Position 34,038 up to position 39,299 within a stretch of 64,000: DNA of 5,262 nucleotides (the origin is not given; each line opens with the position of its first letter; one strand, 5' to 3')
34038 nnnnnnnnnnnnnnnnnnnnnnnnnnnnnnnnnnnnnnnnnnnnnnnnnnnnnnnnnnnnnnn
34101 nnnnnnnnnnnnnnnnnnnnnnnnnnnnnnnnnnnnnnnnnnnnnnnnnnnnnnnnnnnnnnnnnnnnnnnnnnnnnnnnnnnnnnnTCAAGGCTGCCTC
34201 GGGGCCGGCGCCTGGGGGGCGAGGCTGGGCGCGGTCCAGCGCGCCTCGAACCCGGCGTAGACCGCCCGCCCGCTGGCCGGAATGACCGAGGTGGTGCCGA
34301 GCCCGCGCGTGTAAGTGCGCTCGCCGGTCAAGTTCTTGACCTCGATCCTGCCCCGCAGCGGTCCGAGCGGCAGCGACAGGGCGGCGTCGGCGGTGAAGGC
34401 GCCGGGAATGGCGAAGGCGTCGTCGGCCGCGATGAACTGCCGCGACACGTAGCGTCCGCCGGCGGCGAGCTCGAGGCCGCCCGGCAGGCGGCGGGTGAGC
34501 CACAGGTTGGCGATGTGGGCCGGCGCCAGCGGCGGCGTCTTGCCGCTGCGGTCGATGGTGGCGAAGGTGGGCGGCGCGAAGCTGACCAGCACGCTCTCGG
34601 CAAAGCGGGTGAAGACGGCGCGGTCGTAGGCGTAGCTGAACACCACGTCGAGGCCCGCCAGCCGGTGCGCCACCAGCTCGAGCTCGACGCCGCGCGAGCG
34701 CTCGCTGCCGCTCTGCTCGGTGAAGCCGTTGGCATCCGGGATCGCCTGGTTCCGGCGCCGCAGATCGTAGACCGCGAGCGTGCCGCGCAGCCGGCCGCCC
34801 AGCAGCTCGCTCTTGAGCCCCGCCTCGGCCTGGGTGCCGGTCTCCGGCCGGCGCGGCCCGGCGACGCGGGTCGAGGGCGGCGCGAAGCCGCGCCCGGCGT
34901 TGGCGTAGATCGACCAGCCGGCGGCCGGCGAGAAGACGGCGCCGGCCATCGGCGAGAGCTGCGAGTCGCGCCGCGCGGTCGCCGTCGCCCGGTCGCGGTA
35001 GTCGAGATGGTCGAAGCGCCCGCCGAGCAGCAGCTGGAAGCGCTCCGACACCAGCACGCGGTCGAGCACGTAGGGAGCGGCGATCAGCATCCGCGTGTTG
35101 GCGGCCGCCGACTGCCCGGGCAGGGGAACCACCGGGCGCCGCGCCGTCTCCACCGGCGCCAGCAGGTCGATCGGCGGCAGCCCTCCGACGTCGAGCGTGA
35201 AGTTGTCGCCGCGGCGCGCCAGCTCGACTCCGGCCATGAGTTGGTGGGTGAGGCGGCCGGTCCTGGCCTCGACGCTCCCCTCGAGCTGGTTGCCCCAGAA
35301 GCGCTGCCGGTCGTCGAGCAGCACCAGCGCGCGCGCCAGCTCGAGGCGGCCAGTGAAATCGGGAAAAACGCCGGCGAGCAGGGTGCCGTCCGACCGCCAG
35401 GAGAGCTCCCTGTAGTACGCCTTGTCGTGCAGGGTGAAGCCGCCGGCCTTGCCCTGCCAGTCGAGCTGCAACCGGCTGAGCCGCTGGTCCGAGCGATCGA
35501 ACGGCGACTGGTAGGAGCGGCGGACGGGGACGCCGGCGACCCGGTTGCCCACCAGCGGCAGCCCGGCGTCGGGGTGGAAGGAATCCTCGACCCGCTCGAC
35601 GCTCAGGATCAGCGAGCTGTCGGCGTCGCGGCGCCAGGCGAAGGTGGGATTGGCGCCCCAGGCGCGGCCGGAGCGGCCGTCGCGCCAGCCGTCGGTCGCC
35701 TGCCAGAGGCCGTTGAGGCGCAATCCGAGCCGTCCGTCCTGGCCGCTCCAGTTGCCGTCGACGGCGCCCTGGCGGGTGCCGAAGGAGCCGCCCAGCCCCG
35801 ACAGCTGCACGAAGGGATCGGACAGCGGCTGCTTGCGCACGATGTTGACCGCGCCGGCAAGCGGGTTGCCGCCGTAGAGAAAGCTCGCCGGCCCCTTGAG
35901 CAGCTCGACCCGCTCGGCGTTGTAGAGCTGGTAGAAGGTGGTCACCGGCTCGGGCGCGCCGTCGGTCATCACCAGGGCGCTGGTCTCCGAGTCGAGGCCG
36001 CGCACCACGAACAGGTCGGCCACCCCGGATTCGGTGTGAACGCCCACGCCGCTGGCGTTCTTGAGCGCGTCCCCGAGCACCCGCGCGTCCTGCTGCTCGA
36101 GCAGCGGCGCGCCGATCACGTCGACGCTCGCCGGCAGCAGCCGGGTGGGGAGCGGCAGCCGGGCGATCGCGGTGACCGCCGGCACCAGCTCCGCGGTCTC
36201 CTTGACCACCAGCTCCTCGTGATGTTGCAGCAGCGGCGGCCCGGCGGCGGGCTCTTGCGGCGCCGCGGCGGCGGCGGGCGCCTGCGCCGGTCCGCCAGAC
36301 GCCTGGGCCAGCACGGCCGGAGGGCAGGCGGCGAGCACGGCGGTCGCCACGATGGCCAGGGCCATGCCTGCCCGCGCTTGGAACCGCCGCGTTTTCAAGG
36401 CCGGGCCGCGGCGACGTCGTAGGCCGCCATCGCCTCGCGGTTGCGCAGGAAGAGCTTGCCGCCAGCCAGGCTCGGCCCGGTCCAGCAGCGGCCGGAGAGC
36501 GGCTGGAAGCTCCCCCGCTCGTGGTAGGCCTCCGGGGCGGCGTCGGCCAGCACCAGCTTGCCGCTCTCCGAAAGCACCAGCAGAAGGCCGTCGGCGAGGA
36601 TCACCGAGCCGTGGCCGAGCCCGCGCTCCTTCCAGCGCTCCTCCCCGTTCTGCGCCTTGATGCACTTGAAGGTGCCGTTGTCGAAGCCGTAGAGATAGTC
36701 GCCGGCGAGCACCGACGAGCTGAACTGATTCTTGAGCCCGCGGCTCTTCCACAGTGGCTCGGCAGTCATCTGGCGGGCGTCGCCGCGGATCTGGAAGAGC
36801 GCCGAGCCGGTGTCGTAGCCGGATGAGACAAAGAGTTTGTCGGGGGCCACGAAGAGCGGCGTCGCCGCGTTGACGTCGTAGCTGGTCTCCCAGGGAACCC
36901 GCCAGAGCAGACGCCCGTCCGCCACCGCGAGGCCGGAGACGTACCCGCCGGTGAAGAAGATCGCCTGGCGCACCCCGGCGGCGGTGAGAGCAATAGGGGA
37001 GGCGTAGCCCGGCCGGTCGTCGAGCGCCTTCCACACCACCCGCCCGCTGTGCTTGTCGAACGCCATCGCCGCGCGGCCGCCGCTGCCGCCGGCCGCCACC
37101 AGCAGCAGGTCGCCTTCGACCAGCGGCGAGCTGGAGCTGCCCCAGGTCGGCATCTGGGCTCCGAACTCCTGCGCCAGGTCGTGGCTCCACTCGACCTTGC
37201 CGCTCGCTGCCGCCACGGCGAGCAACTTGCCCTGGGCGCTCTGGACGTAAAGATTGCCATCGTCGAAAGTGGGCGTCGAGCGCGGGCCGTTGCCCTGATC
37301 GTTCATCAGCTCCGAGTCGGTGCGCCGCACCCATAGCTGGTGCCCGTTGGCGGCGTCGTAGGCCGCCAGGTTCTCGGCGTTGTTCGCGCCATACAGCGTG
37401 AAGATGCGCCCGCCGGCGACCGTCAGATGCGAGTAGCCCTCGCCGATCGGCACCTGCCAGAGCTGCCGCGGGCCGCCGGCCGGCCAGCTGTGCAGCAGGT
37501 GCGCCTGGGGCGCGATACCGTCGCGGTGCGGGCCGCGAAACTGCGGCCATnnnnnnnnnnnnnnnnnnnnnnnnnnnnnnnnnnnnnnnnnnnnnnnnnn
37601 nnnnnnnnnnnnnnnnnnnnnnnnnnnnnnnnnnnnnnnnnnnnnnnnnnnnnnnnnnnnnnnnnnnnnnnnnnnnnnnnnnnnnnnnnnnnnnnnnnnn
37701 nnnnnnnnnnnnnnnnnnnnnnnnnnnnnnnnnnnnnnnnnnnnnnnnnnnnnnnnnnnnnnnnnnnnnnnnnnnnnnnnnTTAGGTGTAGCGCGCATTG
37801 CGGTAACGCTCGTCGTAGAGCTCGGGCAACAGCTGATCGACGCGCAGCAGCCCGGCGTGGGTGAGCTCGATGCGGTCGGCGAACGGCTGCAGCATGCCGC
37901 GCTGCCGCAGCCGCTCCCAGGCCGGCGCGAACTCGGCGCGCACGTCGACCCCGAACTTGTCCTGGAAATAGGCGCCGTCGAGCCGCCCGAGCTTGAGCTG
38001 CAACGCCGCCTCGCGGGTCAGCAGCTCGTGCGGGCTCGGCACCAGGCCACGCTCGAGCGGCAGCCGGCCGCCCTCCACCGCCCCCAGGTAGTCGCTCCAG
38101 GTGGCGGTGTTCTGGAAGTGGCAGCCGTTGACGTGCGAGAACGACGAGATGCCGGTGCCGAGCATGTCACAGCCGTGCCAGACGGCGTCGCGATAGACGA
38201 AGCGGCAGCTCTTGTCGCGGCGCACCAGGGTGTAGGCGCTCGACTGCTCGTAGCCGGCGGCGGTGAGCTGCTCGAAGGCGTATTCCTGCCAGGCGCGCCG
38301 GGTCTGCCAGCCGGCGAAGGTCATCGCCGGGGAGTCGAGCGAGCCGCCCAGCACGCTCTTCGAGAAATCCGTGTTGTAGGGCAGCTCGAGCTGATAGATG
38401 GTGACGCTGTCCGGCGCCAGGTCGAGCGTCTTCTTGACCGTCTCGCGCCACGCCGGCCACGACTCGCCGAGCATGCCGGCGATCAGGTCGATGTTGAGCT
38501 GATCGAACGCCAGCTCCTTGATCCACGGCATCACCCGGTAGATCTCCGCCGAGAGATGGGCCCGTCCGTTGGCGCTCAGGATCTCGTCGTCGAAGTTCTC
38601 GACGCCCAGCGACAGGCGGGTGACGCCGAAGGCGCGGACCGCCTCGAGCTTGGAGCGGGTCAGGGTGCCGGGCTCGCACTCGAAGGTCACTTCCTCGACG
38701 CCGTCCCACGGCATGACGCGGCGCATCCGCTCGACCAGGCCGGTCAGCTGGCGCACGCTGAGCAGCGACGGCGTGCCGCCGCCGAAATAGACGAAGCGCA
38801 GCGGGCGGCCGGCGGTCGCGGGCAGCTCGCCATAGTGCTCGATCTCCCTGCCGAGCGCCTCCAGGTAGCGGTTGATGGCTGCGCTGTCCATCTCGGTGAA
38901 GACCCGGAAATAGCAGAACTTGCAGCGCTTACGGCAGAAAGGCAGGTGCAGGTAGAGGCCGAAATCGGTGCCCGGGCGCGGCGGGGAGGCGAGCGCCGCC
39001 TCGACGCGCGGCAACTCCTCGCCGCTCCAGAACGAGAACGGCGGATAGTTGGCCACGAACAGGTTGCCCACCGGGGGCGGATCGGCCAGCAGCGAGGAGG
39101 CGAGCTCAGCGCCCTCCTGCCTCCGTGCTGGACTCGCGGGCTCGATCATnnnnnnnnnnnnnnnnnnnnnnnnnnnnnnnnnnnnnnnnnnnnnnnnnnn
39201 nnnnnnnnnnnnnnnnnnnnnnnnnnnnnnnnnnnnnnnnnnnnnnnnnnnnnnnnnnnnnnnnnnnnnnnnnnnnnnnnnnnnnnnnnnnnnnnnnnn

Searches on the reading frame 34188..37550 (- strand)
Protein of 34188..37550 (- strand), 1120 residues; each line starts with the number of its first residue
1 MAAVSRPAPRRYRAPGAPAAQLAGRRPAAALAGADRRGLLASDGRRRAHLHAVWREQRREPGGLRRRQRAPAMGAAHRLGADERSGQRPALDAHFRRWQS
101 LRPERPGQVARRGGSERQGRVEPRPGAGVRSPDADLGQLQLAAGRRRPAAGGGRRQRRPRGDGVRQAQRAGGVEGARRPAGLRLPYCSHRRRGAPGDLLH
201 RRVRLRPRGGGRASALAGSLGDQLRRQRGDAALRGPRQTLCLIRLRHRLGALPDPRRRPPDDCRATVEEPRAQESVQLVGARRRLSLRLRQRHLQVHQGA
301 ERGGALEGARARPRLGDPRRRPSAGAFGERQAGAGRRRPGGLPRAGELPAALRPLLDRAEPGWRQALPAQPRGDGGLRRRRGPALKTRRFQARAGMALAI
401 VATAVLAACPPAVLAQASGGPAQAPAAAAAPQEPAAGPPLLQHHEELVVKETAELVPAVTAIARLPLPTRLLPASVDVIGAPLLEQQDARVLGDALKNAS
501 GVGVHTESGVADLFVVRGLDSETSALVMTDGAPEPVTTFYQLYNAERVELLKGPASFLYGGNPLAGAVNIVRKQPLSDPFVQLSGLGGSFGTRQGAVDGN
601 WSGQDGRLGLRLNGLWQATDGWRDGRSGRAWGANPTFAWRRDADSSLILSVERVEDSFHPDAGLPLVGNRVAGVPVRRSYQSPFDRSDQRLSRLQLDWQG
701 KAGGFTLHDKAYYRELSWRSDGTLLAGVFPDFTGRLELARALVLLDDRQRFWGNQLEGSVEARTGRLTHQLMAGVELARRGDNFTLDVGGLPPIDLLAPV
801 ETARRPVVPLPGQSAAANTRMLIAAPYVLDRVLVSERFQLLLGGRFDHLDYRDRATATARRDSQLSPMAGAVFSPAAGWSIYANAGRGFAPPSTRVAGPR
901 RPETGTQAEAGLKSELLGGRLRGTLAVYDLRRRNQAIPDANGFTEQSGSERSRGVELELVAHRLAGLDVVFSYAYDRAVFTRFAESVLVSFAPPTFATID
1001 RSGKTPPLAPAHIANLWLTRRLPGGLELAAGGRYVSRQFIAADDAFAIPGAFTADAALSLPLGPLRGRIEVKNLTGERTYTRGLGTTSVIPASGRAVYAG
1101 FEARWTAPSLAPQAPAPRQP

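Call 52: search_protein_families(library=pfam, max_evalue=0.00001, proteins=[window:34188-37550:-])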
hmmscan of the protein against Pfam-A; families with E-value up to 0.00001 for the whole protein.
window:34188-37550:- (1120 aa): 2 families
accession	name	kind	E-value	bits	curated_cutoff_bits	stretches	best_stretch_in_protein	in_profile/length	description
PF00593.30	TonB_dep_Rec_b-barrel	-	2.5e-44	153.3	27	1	653-1074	21-436/436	TonB dependent receptor-like, beta-barrel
PF07715.20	Plug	-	2.1e-17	64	23.9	1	471-567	4-107/107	TonB-dependent Receptor Plug Domain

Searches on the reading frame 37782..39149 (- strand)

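Call 52: search_protein_families(library=pfam, max_evalue=0.00001, proteins=[window:37782-39149:-])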
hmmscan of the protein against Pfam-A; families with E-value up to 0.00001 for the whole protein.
window:37782-39149:- (455 aa): 1 family
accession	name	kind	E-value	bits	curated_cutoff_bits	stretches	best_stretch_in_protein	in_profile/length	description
PF04055.27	Radical_SAM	-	5.3e-20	72.7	29.5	1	67-239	2-164/166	Radical SAM superfamily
